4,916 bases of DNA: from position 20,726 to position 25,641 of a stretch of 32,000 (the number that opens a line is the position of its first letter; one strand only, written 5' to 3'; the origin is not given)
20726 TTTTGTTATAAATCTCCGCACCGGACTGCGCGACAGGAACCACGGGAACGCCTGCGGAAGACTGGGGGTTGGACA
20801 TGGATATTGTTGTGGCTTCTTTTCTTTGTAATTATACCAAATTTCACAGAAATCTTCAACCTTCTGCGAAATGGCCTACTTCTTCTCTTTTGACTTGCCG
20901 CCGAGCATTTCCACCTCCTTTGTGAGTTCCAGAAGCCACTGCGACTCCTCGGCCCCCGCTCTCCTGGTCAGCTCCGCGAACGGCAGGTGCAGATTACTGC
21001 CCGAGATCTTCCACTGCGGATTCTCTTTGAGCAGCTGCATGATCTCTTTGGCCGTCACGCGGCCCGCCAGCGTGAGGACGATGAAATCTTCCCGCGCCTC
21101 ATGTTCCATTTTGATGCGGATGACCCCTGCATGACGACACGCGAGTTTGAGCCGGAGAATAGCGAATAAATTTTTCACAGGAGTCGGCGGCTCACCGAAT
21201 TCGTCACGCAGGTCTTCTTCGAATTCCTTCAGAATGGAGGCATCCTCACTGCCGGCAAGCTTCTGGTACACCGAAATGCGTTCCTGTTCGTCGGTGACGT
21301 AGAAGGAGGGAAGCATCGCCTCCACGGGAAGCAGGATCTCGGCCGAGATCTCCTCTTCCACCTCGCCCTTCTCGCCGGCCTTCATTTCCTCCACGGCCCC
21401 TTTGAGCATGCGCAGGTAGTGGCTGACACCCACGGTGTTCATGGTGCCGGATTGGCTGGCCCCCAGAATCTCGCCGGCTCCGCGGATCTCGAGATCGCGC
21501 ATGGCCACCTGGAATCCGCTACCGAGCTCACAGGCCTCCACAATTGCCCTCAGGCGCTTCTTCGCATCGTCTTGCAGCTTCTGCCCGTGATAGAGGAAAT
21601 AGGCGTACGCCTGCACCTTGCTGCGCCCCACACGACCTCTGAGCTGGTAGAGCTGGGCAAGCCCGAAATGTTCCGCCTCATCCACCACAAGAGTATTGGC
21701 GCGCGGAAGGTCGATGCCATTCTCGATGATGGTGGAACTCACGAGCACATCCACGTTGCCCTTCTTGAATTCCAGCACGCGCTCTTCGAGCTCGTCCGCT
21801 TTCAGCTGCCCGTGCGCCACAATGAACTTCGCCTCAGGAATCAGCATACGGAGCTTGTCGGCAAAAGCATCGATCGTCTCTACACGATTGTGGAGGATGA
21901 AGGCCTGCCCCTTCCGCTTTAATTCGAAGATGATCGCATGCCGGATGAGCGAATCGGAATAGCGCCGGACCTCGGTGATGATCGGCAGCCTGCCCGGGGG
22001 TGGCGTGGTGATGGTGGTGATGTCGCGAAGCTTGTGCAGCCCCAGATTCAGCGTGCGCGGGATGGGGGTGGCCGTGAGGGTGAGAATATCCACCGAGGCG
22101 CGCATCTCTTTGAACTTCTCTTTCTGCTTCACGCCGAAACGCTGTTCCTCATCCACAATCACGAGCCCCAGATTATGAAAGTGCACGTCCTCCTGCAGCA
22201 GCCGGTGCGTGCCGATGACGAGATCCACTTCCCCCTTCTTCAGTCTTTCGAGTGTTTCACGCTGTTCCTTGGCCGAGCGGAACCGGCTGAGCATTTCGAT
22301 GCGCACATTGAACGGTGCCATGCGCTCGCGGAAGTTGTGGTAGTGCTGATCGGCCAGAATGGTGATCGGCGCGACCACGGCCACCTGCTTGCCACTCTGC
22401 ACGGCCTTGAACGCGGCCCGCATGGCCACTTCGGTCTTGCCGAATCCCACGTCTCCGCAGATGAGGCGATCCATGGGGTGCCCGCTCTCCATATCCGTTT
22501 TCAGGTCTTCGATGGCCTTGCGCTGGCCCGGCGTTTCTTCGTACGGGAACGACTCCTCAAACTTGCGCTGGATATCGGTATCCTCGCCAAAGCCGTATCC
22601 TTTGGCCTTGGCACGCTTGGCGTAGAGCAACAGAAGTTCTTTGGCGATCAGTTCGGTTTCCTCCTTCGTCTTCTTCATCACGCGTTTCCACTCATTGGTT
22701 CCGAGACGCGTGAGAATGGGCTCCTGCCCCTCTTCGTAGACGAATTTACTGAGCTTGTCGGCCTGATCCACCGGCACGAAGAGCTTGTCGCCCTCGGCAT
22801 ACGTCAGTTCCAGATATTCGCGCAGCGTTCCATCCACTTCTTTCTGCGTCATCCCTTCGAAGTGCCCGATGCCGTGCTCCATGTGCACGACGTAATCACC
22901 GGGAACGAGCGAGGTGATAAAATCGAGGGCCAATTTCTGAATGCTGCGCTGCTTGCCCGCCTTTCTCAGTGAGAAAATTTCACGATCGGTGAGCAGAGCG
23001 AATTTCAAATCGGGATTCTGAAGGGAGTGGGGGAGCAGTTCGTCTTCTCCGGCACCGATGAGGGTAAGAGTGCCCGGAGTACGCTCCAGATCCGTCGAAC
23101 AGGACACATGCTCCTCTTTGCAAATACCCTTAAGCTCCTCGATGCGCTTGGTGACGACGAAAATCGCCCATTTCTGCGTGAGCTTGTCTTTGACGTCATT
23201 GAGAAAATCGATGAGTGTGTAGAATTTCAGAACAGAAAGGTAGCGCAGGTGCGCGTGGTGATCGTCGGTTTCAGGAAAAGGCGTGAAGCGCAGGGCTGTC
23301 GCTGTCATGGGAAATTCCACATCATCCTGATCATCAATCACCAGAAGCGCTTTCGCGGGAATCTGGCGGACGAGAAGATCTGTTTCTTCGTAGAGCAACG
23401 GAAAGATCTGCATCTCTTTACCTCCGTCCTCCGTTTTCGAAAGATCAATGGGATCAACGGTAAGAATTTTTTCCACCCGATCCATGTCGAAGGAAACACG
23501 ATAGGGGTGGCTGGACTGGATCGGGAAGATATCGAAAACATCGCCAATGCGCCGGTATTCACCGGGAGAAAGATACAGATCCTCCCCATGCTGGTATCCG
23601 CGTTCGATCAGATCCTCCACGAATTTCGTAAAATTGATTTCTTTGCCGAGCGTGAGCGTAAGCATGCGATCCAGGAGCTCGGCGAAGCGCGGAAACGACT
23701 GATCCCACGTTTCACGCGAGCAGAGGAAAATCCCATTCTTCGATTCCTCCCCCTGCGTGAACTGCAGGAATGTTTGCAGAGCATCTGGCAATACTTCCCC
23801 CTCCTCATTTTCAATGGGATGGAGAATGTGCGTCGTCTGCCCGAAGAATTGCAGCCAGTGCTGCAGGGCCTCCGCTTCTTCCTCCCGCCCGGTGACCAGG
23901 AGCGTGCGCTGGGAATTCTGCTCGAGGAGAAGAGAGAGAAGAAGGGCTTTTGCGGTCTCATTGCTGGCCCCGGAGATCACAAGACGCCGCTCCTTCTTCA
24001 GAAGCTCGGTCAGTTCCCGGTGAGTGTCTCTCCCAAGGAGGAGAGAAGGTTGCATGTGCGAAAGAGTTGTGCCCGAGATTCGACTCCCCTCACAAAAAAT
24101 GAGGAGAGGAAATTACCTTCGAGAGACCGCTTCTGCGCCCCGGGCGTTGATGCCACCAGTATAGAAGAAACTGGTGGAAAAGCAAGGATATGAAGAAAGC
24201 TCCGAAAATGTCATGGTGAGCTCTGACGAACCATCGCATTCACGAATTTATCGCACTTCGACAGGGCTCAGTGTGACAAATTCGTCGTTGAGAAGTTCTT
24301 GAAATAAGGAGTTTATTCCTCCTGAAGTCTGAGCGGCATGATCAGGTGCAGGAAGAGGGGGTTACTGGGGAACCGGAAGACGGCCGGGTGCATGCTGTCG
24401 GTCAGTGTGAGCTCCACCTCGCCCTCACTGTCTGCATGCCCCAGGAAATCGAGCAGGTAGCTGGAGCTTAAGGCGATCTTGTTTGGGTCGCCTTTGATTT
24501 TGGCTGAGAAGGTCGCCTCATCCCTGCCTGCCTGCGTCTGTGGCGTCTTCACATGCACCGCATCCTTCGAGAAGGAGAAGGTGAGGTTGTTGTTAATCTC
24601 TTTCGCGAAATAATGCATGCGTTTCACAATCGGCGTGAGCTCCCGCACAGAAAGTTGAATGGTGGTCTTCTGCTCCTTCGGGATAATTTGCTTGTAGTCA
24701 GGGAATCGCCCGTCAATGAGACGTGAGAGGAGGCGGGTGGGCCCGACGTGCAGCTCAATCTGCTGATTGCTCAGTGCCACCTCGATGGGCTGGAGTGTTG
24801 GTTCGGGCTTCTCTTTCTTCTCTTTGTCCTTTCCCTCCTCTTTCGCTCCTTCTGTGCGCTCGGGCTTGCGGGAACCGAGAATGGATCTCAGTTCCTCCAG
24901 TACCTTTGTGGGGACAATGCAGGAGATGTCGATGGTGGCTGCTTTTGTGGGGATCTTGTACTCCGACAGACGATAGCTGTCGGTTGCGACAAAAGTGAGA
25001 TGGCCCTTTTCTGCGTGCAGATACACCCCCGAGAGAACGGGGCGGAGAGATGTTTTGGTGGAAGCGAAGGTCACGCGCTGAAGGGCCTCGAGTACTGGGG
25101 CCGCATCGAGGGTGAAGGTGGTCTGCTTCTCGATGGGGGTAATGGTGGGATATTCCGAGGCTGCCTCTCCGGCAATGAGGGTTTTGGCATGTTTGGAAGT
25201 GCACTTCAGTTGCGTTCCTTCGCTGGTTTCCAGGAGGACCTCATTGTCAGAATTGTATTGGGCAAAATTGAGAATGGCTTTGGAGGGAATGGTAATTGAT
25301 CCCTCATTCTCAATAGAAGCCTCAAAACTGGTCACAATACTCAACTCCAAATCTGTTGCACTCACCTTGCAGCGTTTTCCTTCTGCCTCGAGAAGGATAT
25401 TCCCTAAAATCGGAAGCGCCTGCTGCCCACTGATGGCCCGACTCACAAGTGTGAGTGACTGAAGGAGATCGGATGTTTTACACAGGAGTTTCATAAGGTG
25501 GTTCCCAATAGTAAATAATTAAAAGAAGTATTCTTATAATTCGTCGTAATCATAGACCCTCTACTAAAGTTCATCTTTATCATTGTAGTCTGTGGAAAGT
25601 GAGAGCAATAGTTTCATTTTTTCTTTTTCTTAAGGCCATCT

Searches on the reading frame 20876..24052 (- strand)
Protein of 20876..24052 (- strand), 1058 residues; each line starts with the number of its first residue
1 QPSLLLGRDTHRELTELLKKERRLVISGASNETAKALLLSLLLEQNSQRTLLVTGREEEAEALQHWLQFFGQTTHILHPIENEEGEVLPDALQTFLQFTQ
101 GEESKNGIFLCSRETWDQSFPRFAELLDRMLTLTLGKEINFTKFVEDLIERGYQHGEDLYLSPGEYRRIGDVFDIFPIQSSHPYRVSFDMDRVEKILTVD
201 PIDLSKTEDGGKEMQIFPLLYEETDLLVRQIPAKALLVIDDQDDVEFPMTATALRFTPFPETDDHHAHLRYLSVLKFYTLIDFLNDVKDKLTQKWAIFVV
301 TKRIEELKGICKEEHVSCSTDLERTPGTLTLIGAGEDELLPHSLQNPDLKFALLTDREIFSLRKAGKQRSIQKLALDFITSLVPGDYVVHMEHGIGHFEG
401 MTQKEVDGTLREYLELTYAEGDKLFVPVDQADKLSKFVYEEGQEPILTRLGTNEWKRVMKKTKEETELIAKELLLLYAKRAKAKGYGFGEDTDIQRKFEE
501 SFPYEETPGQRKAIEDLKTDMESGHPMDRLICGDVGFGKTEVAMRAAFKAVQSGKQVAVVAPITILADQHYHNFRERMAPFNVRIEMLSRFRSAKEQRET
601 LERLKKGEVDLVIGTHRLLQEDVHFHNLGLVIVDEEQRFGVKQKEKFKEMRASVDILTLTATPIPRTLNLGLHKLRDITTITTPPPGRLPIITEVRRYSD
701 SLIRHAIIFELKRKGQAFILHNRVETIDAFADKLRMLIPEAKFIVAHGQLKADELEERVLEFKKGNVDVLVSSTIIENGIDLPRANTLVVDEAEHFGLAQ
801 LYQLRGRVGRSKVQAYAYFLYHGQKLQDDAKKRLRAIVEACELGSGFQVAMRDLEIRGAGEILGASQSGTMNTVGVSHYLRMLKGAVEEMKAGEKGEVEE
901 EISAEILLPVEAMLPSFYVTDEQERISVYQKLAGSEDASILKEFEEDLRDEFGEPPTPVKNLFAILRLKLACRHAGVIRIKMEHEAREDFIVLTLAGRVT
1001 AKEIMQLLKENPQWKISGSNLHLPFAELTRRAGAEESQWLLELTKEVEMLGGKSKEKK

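Call 10: search_protein_families(library=pfam, proteins=[window:20876-24052:-], max_evalue=0.01)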
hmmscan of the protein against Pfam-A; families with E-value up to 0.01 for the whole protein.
window:20876-24052:- (1058 aa): 9 families
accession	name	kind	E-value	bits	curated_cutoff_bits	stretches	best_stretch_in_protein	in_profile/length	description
PF00270.35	DEAD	-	2.8e-28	99.2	26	1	507-668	1-164/167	DEAD/DEAH box helicase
PF00271.37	Helicase_C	-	3.7e-22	79.1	23.5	1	707-811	10-109/110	Helicase conserved C-terminal domain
PF02559.22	CarD_TRCF_RID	-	2.7e-21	75.8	23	1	383-438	2-57/57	CarD-like/TRCF RID domain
PF03461.20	TRCF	-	3.4e-21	75.8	25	1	908-984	1-77/95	TRCF domain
PF17757.6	UvrB_inter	-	9.8e-15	54.9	22.9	1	131-218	1-87/91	UvrB interaction domain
PF04851.21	ResIII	-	1.8e-10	41.4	22.5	1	507-663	5-162/164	Type III restriction enzyme, res subunit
PF13401.12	AAA_22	-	8.5e-05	23.3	27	0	530-656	9-110/130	AAA domain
PF13191.12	AAA_16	-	0.00028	21.9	32.6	0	510-591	8-88/167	AAA ATPase domain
PF22232.2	TraI_hel_assoc_N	-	0.0012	19.8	27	0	769-814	49-94/99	TraI helicase-associated ssDNA bd, N-terminal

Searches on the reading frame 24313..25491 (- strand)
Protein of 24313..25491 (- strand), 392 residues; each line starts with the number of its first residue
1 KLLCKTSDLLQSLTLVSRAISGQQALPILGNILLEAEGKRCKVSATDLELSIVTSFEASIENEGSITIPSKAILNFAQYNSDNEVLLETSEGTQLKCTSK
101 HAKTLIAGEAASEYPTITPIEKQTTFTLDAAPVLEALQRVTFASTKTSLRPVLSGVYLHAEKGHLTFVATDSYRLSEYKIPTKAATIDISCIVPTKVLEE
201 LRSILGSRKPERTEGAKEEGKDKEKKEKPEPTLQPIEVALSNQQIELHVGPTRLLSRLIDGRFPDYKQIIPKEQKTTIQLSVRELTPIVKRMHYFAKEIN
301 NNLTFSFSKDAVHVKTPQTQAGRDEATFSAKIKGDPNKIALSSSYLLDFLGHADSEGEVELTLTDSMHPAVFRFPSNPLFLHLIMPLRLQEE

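Call 10: search_protein_families(library=pfam, proteins=[window:24313-25491:-], max_evalue=0.01)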
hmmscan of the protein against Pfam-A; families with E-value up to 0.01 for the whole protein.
window:24313-25491:- (392 aa): 3 families
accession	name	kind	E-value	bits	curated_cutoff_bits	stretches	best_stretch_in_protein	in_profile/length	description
PF02767.21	DNA_pol3_beta_2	-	8.9e-26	90.9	27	3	131-207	5-82/116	DNA polymerase III beta subunit, central domain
PF00712.24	DNA_pol3_beta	-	2.4e-24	86.3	24.4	2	1-117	2-119/120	DNA polymerase III beta subunit, N-terminal domain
PF02768.20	DNA_pol3_beta_3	-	6.4e-21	74.8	27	1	267-388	1-121/121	DNA polymerase III beta subunit, C-terminal domain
